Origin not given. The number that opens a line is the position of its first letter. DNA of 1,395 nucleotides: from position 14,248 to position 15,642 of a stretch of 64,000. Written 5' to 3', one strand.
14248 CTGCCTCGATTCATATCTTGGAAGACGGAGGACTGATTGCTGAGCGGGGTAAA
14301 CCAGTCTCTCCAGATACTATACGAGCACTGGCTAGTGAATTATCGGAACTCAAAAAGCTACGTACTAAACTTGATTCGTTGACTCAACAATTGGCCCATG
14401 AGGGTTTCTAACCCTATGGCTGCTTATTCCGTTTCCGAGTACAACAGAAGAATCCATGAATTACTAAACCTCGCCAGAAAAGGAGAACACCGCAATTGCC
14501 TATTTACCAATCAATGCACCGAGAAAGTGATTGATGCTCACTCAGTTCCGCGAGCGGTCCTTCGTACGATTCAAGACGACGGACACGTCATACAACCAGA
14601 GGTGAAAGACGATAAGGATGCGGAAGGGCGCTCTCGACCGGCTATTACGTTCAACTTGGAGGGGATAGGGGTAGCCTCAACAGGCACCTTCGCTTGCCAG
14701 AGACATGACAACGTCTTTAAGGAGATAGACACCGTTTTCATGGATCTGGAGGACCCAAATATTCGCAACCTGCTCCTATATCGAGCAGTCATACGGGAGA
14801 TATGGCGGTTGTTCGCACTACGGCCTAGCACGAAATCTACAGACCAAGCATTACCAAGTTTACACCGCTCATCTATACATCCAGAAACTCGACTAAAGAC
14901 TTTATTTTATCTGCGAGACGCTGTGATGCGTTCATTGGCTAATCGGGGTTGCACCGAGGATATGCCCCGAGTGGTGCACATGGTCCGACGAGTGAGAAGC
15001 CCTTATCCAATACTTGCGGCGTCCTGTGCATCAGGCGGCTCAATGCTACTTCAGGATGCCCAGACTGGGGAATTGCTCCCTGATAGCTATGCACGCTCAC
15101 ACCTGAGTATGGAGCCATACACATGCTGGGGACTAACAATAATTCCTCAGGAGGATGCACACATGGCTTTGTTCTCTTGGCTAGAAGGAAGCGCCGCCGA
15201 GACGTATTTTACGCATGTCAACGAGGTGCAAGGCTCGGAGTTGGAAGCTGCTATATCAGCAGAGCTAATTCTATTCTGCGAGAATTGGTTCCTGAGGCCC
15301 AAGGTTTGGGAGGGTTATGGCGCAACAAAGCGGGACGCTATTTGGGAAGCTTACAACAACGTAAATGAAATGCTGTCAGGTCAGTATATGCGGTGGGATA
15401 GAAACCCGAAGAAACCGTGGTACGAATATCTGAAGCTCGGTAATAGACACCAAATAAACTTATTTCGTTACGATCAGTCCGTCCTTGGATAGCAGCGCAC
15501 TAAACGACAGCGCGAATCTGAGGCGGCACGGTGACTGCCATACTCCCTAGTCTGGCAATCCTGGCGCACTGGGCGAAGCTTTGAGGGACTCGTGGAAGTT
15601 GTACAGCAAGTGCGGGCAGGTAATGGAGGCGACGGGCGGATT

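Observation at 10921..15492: Lower-GC six-ORF operon with three distinct DNA methyltransferases, an HNH fusion and two unknown proteins, next to a tRNA pair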

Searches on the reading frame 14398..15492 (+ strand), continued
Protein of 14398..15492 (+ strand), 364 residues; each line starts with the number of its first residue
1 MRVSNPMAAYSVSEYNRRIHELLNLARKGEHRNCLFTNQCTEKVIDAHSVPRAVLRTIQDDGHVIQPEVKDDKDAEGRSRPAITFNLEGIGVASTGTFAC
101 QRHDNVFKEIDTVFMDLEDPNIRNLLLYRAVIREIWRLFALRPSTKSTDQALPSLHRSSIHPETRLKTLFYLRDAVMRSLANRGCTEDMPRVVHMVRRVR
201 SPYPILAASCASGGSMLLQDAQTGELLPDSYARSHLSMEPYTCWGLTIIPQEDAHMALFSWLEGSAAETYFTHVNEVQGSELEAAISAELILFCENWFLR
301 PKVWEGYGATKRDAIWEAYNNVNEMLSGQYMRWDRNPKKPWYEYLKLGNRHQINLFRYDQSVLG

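Call 40: get_annotated_region(hit=H16, flank=7000)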
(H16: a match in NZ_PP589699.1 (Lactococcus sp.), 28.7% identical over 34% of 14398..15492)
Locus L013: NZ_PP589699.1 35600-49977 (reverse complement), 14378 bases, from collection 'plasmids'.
description: Lactococcus sp. strain UCCL633 plasmid pUCCL633A, complete sequence
organism: Lactococcus sp. (NCBI taxid 44273)
taxonomy: Bacteria; Bacillota; Bacilli; Lactobacillales; Streptococcaceae; Lactococcus; Lactococcus sp.
host: -; source: Bacterial culture,Dairy environment; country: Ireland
typing (MOB-suite, as given by PLSDB): mobilizable; replicon rep_cluster_2422; relaxase MOB_Unknown
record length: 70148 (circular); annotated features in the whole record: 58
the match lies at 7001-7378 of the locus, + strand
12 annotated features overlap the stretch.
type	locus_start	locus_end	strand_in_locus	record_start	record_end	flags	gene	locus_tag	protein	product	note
CDS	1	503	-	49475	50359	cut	-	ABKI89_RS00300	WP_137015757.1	hypothetical protein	-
CDS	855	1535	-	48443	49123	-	-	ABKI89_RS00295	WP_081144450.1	IS6-like element ISS1S family transposase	GO:0006313 - DNA transposition [Evidence IEA]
CDS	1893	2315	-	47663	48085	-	-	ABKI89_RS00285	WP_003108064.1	cupin domain-containing protein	-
CDS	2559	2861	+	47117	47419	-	-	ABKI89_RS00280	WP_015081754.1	bacteriocin immunity protein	GO:0030153 - bacteriocin immunity [Evidence IEA]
CDS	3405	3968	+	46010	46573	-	-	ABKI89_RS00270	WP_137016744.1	recombinase family protein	GO:0006310 - DNA recombination [Evidence IEA]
CDS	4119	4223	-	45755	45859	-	-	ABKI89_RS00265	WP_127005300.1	type I toxin-antitoxin system Fst family toxin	-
CDS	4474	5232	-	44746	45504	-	istB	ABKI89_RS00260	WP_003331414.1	IS21-like element IS712 family helper ATPase IstB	-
CDS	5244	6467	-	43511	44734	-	istA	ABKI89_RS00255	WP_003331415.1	IS21-like element IS712 family transposase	GO:0006313 - DNA transposition [Evidence IEA]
CDS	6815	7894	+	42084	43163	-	-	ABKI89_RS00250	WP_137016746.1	SEC-C domain-containing protein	-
CDS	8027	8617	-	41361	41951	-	-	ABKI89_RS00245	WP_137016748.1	CHAP domain-containing protein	-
CDS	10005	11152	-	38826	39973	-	-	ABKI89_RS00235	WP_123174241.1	IS3 family transposase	-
CDS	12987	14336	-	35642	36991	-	-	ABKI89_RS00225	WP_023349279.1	FAD-dependent oxidoreductase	-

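Call 41: search_protein_families(library=pfam, proteins=[L011:6926-7879:+, L012:6938-7963:+, L013:6815-7894:+], max_evalue=0.1)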
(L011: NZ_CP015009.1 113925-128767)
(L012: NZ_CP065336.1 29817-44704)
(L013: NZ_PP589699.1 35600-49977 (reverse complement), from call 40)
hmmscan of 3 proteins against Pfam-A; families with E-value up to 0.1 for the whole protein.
L011:6926-7879:+ (317 aa): 0 families

L012:6938-7963:+ (341 aa): 0 families

L013:6815-7894:+ (359 aa): 2 families
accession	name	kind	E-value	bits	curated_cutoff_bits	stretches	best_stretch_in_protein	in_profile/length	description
PF02810.21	SEC-C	-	3.2e-06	27.3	20.4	1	8-26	1-19/19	SEC-C motif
PF02445.21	NadA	-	0.0038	16.8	27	1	57-144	108-191/295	Quinolinate synthetase A protein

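Call 42: search_protein_families(library=padloc, proteins=[L011:6926-7879:+, L012:6938-7963:+, L013:6815-7894:+], max_evalue=0.1)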
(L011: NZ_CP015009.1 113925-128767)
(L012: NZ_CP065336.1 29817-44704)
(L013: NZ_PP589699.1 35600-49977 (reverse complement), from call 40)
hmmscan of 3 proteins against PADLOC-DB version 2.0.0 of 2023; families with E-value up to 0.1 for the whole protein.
L011:6926-7879:+ (317 aa): 0 families

L012:6938-7963:+ (341 aa): 1 family
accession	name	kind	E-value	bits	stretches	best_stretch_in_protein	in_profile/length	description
PDLC03361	MTase_II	-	0.0032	14.3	1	232-311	257-336/455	Type II methyltransferase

L013:6815-7894:+ (359 aa): 4 families
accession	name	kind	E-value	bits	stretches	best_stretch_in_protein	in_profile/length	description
PDLC00833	E1-E2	-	2e-05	22.2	1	2-33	168-199/222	E1-E2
PDLC00865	E2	-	0.00067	17.1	1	4-32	168-196/219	E2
PDLC00872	E2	-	0.00091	16.8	1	2-40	164-200/216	E2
PDLC04917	PDC-S12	-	0.0034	15.3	1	3-25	195-217/218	-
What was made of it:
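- On Known anti-phage defence systems (PADLOC-DB v2): In the Lactococcus member these fall on N-terminal residues overlapping the SEC-C motif (calls 41, 42), so they are attributed to that motif.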

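Call 43: search_protein_representatives(alignment_id=A1)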
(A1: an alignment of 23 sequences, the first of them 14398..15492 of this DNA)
Query: 23 sequences, 357 profile positions. Proteins with E-value up to 0.001 (for the whole library): 2226; up to 1e-10: 470; up to 1e-30: 25. The best 150 are listed.
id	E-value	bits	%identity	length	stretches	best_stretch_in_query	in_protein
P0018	1.4e-137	474.9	-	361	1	10-354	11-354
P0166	6.8e-132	456.2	-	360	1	8-357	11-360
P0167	6.4e-126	436.5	-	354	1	5-356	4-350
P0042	1.0e-109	383.2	-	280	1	4-279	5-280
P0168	2.0e-109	382.3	-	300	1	77-356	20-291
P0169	2.8e-109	381.7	-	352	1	4-350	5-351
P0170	2.2e-106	372.3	-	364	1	3-356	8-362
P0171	2.4e-100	352.4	-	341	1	4-356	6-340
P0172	5.4e-85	301.9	-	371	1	5-354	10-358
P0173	9.5e-70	251.7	-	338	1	4-351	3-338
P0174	2.3e-63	230.7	-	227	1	148-351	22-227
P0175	7.2e-62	225.8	-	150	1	209-356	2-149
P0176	2.7e-61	223.9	-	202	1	1-188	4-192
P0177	6.3e-56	206.3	-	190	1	114-277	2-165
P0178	1.6e-53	198.3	-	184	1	4-179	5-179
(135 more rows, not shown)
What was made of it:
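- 14398..15492 (+): ORF6: 364-aa member of a large unnamed superfamily with conserved Cys/His residues, function unknown. 2,226 representative clusters at E<=1e-3 (call 43).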

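Call 45: search_protein_families(library=pfam, alignment_id=A2, max_evalue=0.01)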
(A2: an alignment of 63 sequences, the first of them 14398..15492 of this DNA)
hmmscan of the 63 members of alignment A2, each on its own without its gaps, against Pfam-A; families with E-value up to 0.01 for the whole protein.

A. member 1, window:14398-15492:+ (364 aa): 0 families

B. families by the number of members that match (of 63 scanned): 7 families
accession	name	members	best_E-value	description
PF02810.21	SEC-C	7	8.9e-11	SEC-C motif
PF22819.2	TcaA_5th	1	0.00088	TcaA protein NTF2-like domain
PF12408.13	DUF3666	1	0.0029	Ribose-5-phosphate isomerase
PF18976.5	DUF5712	1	0.0043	Family of unknown function (DUF5712)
PF18897.5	Gp3-like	1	0.0056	Recombination directionality factor-like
PF06924.17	DUF1281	1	0.0061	Protein of unknown function (DUF1281)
PF08565.17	CDC37_M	1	0.0083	Cdc37 Hsp90 binding domain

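Call 46: search_protein_families(library=padloc, alignment_id=A2, max_evalue=0.01)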
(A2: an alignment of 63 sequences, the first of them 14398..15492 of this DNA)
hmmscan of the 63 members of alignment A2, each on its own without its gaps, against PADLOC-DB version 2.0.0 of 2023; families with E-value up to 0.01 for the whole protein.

A. member 1, window:14398-15492:+ (364 aa): 0 families

B. families by the number of members that match (of 63 scanned): 10 families
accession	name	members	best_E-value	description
PDLC00872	E2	7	1.6e-06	E2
PDLC04917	PDC-S12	6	5.1e-07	-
PDLC00865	E2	6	2.7e-06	E2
PDLC00833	E1-E2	5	5.6e-09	E1-E2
PDLC00871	E2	4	0.00021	E2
PDLC02673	DndF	1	0.00027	DndF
PDLC02077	Cas2b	1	0.0051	-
PDLC04079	SIR2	1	0.0053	-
PDLC00861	E2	1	0.0064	E2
PDLC01677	Cas12f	1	0.0065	Cas14b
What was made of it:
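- On Known anti-phage defence systems (PADLOC-DB v2): ORF6 superfamily members give only weak hits to E2/PDC-S12-type models (call 46).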

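Call 68: search_solved_structures(query=A2, max_evalue=10, show_alignments=2)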
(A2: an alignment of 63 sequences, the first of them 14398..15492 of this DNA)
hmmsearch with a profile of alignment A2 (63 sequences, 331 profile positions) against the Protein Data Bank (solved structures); distinct sequences matched with E-value up to 10: 1.
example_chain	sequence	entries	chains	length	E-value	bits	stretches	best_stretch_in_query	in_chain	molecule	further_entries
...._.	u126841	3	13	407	0.3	13.2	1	173-240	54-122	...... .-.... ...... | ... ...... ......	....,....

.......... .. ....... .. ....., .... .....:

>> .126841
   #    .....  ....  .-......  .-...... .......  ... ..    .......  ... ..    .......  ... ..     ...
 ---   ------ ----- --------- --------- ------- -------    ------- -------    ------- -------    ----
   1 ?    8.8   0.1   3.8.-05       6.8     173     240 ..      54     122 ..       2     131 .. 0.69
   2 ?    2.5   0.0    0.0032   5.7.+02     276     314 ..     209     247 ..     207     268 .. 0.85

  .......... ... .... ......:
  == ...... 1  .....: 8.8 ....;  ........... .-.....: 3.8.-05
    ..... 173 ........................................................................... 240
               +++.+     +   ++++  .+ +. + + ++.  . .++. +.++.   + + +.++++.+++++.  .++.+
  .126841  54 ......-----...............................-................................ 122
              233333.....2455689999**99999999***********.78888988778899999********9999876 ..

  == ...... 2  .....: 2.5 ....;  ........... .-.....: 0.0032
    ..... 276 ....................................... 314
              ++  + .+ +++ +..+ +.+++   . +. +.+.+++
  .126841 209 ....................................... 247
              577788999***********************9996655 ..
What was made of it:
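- On His-Me finger/HNH-like nuclease, N-terminal region of ORF6: The profile against PDB sequences is empty (call 68).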

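Call 77: search_protein_families(library=pfam, proteins=[L019:10872-11936:+, L019:12059-12556:+, L021:11020-11487:+], max_evalue=0.01)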
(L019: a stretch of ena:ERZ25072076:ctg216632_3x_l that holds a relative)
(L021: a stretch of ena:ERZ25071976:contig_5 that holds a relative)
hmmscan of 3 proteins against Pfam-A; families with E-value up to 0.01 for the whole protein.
L019:10872-11936:+ (354 aa): 1 family
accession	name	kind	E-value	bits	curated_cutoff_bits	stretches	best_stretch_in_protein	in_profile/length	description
PF09566.16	RE_SacI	-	2.6e-20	73.9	19.3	1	17-276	21-272/276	SacI restriction endonuclease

L019:12059-12556:+ (165 aa): 0 families

L021:11020-11487:+ (155 aa): 1 family
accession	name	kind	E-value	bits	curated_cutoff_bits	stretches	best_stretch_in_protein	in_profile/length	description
PF09195.17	Endonuc-BglII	-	4.2e-30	105.1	26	1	12-154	41-163/163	Restriction endonuclease BglII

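Call 87: search_protein_families(library=pfam, proteins=[L005:6165-7196:-, L005:7755-8390:-, L005:9254-9886:+, L005:11487-12050:+, L005:12140-13009:+, L005:13053-14405:-, L006:7105-7758:-, L006:8209-8934:+, L006:12728-13675:-, L006:5044-6183:-], max_evalue=0.001)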
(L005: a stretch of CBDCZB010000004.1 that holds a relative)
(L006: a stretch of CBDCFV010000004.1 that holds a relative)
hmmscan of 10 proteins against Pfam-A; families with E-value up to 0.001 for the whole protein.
L005:6165-7196:- (343 aa): 3 families
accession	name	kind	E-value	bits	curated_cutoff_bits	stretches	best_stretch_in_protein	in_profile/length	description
PF00107.32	ADH_zinc_N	-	8.7e-32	110.2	31.8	1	177-304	1-127/129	Zinc-binding dehydrogenase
PF08240.17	ADH_N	-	1.7e-26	92.9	23.5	1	26-136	1-104/104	Alcohol dehydrogenase GroES-like domain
PF13602.12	ADH_zinc_N_2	-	4.4e-21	76.6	27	1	209-340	1-134/134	Zinc-binding dehydrogenase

L005:7755-8390:- (211 aa): 0 families

L005:9254-9886:+ (210 aa): 1 family
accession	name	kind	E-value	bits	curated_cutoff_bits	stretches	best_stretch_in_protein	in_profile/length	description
PF13358.12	DDE_3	-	9.2e-25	87.6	28.6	1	20-165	1-138/146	DDE superfamily endonuclease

L005:11487-12050:+ (187 aa): 2 families
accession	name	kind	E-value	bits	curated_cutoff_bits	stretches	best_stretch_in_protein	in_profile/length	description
PF00034.26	Cytochrom_C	-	3.3e-13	51.2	21.3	1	63-159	4-90/90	Cytochrome c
PF13442.11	Cytochrome_CBB3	-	2.1e-11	44.4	27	1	60-155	3-68/68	Cytochrome C oxidase, cbb3-type, subunit III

L005:12140-13009:+ (289 aa): 2 families
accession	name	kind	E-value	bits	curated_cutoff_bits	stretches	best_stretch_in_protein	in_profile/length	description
PF13561.12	adh_short_C2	-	7.2e-52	176.8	27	1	42-284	1-235/236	Enoyl-(Acyl carrier protein) reductase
PF00106.31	adh_short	-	6.9e-46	156.6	26.6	1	36-224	1-181/195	short chain dehydrogenase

L005:13053-14405:- (450 aa): 1 family
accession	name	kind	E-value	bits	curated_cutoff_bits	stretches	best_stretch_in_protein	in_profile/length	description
PF01425.27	Amidase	-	2.6e-108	363.4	27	1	26-432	2-445/445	Amidase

L006:7105-7758:- (217 aa): 1 family
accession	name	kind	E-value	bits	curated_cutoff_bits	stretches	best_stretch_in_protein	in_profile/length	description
PF01936.24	NYN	-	8.4e-14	52.7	24.2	1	22-157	1-111/145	NYN domain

L006:8209-8934:+ (241 aa): 0 families

L006:12728-13675:- (315 aa): 0 families

L006:5044-6183:- (379 aa): 6 families
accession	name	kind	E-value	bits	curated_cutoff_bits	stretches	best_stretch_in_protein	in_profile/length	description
PF13358.12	DDE_3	-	6.3e-21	75.2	28.6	1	191-335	2-144/146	DDE superfamily endonuclease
PF13565.12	HTH_32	-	1.1e-18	67.9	33.7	1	79-150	1-73/73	Homeodomain-like domain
PF13551.12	HTH_29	-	9.1e-12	45.3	28.1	1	53-113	1-63/64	Winged helix-turn helix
PF13518.12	HTH_28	-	8.3e-10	39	25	1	53-104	2-51/52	Helix-turn-helix domain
PF13384.12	HTH_23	-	5.3e-09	36.1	24.6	1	51-95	5-49/50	Homeodomain-like domain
PF18024.7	HTH_50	-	0.0002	21.4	27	0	128-153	22-47/50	Helix-turn-helix domain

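Call 99: search_protein_families(library=ncbifam, alignment_id=A2, max_evalue=0.01)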
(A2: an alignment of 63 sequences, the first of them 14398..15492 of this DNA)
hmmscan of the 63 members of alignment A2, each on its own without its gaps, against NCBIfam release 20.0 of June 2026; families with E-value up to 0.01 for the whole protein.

A. member 1, window:14398-15492:+ (364 aa): 0 families

B. families by the number of members that match (of 63 scanned): 10 families
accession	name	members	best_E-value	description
NF004088.0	PRK05590.1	6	1.2e-07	hypothetical protein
NF008970.0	PRK12318.1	6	2.2e-07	methionyl aminopeptidase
NF002449.0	PRK01617.1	6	5e-07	hypothetical protein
NF007704.0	PRK10396.1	6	5.8e-07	hypothetical protein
NF002592.0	PRK02250.1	6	3.3e-06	hypothetical protein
TIGR04102.1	SWIM_PBPRA1643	6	3.5e-06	PBPRA1643 family SWIM/SEC-C metal-binding motif protein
NF001213.0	PRK00183.1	5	2.3e-06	hypothetical protein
NF050004.1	BTH_I0359_fam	1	0.00032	BTH_I0359 family protein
NF047597.1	LIMLP_12425_fam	1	0.0054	LIMLP_12425 family protein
NF041495.1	MobB_relaxase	1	0.0093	MobB family relaxase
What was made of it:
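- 14398..15492 (+): No named family (calls 45, 46, 68, 99).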

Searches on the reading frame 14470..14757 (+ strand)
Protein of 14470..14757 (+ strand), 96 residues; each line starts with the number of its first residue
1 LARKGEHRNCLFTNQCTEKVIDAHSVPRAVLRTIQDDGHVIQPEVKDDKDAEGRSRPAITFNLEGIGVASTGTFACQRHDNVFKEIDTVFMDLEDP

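Call 83: predict_structure(alignment_id=A4)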
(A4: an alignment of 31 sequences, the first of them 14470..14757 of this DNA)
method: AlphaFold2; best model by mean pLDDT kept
length: 96 residues; sequences in the alignment: 31
mean_pLDDT: 85.7   pTM: 0.59
mean pLDDT of the five models: 85.7, 79.8, 78.5, 76.7, 76.6
residues with pLDDT >= 90: 44; 70-90: 45; 50-70: 4; < 50: 3
segments of 3 or more residues with pLDDT < 50: 1-3
pLDDT, mean of each block of 10 residues (from residue 1): 63 91 87 91 91 92 88 89 84 78
secondary structure, 60 per line:
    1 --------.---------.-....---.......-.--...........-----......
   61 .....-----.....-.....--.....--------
elements in order: E21-24 H28-34 E39-49 E55-65 E71-75 H77-81 H84-88

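Call 85: fold_search(model_id=the predicted structure, library=pdb)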
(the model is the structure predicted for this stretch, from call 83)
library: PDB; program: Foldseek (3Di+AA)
matches with E <= 10: 338; with E <= 0.001: 0
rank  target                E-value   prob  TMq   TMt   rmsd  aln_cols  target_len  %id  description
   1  6oz1                  1.7e+00  0.20  0.25  0.05   6.5        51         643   16  Crystal structure of the adenylation (A) domain of the carboxylate reductase (CAR) GR01_22995 from Mycobacterium chelona (released 2020-04-22)
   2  9v27_sx               1.8e+00  0.10  0.24  0.27  14.2        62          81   16  Cryo- EM structure of small subunit (body) of 75S ribosome with A/P- & P/E- tRNAs from Entamoeba histolytica (released 2025-10-08)
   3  8c01_a                1.8e+00  0.07  0.25  0.27  14.5        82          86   16  Enp1TAP_A population of yeast small ribosomal subunit precursors (released 2022-12-28)
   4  7cjg_B                1.9e+00  0.41  0.25  0.10   4.7        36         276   22  Structural and kinetic characterization of Porphyromonas gingivalis glutaminyl cyclase (released 2021-05-05)
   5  4k05_A                1.9e+00  0.09  0.25  0.08  14.5        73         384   11  Crystal structure of a DUF1343 family protein (BF0371) from Bacteroides fragilis NCTC 9343 at 1.65 A resolution (released 2013-04-17)
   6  5xgp                  1.9e+00  0.07  0.24  0.12  14.8        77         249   13  structure of Sizzled from Xenopus laevis at 2.08 angstroms resolution (released 2017-08-23)
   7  2d7v_A                2.2e+00  0.04  0.17  0.11  12.5        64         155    6  Structure of OsmC-like Protein of Unknown Function VCA0330 from Vibrio cholerae O1 biovar eltor str. N16961 (released 2006-01-10)
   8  5gpk_B                2.3e+00  0.54  0.25  0.12   5.7        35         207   20  Crystal structure of Ccp1 mutant (released 2016-11-30)
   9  4ljz_B                2.3e+00  0.12  0.24  0.11  12.3        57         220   18  Crystal Structure Analysis of the E.coli holoenzyme (released 2013-11-13)
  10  4ljz_H                2.3e+00  0.08  0.24  0.12  15.7        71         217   18  Crystal Structure Analysis of the E.coli holoenzyme (released 2013-11-13)
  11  9j9h_AI               2.3e+00  0.05  0.23  0.27  13.8        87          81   16  High-resolution cryo-EM structure of the Plasmodium falciparum 80S ribosome bound to RACK1 and E-tRNA (released 2025-06-04)
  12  6n60_B                2.5e+00  0.06  0.24  0.12  16.7        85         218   14  Escherichia coli RNA polymerase sigma70-holoenzyme bound to upstream fork promoter DNA and Microcin J25 (MccJ25) (released 2019-01-09)
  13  5gpl_A                2.7e+00  0.44  0.26  0.12   5.7        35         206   20  Crystal structure of Ccp1 (released 2016-11-30)
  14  6zu5_SV0              2.7e+00  0.07  0.21  0.29  11.2        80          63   19  Structure of the Paranosema locustae ribosome in complex with Lso2 (released 2020-11-04)
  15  6ojf_A                2.7e+00  0.05  0.19  0.12   7.1        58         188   10  Dimeric structure of LRRK2 GTPase domain (released 2020-10-14)
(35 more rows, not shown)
